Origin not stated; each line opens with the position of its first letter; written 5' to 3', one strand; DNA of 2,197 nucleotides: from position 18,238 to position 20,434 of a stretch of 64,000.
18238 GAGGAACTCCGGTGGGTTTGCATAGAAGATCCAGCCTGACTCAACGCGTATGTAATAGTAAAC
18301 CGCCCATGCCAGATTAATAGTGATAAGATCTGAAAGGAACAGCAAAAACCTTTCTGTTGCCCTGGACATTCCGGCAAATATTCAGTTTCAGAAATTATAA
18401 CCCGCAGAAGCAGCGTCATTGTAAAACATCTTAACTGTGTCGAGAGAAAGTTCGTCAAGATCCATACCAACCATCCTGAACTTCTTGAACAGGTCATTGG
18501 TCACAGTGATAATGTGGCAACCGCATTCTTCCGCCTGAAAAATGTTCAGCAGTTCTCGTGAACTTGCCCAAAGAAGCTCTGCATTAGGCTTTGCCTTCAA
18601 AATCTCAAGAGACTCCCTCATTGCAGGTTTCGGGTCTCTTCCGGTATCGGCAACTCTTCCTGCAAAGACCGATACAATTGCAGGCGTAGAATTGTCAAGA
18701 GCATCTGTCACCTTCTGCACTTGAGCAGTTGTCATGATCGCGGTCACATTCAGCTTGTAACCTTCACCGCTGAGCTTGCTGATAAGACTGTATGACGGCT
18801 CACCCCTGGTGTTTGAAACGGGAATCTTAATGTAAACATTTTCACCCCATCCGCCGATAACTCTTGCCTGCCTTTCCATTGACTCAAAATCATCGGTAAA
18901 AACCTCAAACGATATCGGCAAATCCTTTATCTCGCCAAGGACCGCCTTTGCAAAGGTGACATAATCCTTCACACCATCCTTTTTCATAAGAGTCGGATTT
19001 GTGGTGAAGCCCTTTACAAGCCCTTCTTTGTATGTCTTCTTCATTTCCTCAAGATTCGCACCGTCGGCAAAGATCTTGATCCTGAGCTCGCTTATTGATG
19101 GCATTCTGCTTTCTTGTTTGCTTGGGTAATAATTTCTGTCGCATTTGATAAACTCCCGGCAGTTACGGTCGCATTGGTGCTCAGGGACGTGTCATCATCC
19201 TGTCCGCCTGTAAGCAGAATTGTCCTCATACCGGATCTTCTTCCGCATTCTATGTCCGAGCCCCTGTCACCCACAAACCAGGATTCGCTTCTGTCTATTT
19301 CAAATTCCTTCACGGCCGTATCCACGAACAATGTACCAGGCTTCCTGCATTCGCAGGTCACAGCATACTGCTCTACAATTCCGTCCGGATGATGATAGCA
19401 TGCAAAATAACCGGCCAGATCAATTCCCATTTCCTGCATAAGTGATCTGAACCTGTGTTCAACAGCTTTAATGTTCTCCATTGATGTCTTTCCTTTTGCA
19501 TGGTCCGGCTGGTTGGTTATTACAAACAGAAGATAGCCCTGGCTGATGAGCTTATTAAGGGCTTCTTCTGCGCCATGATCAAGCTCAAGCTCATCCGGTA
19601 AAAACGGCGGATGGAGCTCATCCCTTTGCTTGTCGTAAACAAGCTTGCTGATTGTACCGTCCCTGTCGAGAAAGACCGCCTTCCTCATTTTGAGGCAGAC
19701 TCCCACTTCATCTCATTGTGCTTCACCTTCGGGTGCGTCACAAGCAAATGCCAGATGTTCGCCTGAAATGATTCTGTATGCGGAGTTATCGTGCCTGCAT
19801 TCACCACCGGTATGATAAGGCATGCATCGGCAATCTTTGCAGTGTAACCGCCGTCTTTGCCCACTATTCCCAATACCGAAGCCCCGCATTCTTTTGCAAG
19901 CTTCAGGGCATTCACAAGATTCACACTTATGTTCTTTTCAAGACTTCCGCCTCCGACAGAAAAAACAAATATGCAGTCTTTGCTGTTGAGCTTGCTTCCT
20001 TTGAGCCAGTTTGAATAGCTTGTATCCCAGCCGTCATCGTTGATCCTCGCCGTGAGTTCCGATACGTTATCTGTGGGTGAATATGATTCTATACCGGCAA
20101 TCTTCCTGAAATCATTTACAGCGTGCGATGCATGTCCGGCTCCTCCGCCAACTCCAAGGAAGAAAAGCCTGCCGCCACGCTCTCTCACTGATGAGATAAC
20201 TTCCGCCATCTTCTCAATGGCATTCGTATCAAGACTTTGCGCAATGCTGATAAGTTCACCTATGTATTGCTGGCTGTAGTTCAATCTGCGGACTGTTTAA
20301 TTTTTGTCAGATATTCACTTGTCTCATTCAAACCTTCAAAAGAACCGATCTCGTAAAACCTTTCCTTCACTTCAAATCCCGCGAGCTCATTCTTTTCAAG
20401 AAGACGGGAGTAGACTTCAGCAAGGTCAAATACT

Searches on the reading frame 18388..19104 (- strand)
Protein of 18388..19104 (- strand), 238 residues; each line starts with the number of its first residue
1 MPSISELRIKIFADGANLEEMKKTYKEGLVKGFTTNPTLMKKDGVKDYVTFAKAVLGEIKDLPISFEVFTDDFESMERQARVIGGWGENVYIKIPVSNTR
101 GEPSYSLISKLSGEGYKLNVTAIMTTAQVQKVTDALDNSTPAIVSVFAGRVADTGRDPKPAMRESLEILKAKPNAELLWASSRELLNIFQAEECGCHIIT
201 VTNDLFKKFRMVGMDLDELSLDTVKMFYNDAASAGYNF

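Call 42: search_protein_families(library=pfam, proteins=[window:18388-19104:-], max_evalue=0.00001)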
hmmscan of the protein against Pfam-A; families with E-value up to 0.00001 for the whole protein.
window:18388-19104:- (238 aa): 1 family
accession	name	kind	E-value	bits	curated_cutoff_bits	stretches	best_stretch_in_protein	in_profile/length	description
PF00923.25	TAL_FSA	-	6.4e-41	141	27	1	11-231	1-278/285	Transaldolase/Fructose-6-phosphate aldolase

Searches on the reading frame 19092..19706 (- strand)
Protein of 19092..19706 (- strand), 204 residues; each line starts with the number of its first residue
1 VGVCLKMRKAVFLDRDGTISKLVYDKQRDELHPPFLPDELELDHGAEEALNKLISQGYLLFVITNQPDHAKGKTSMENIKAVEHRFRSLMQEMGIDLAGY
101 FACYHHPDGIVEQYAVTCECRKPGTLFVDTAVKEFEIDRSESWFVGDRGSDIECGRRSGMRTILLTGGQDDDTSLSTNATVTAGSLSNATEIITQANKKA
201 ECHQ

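Call 42: search_protein_families(library=pfam, proteins=[window:19092-19706:-], max_evalue=0.00001)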
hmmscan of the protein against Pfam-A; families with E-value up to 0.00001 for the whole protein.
window:19092-19706:- (204 aa): 4 families
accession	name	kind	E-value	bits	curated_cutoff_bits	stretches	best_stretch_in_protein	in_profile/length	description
PF13242.12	Hydrolase_like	-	1.6e-14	54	22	1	120-178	2-61/75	HAD-hyrolase-like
PF13419.12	HAD_2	-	1.3e-11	45.4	23.8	1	117-164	130-177/178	Haloacid dehalogenase-like hydrolase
PF08645.17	PNK3P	-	6.9e-09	36.1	22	1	45-151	33-129/161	Polynucleotide kinase 3 phosphatase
PF00702.32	Hydrolase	-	4.4e-07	30.9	26.4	0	35-159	92-191/191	haloacid dehalogenase-like hydrolase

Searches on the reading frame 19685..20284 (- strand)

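Call 42: search_protein_families(library=pfam, proteins=[window:19685-20284:-], max_evalue=0.00001)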
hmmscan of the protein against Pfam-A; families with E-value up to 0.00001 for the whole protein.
window:19685-20284:- (199 aa): 1 family
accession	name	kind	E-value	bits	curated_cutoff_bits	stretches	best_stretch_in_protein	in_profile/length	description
PF13580.11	SIS_2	-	2.1e-07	31.5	27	1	8-142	6-138/138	SIS domain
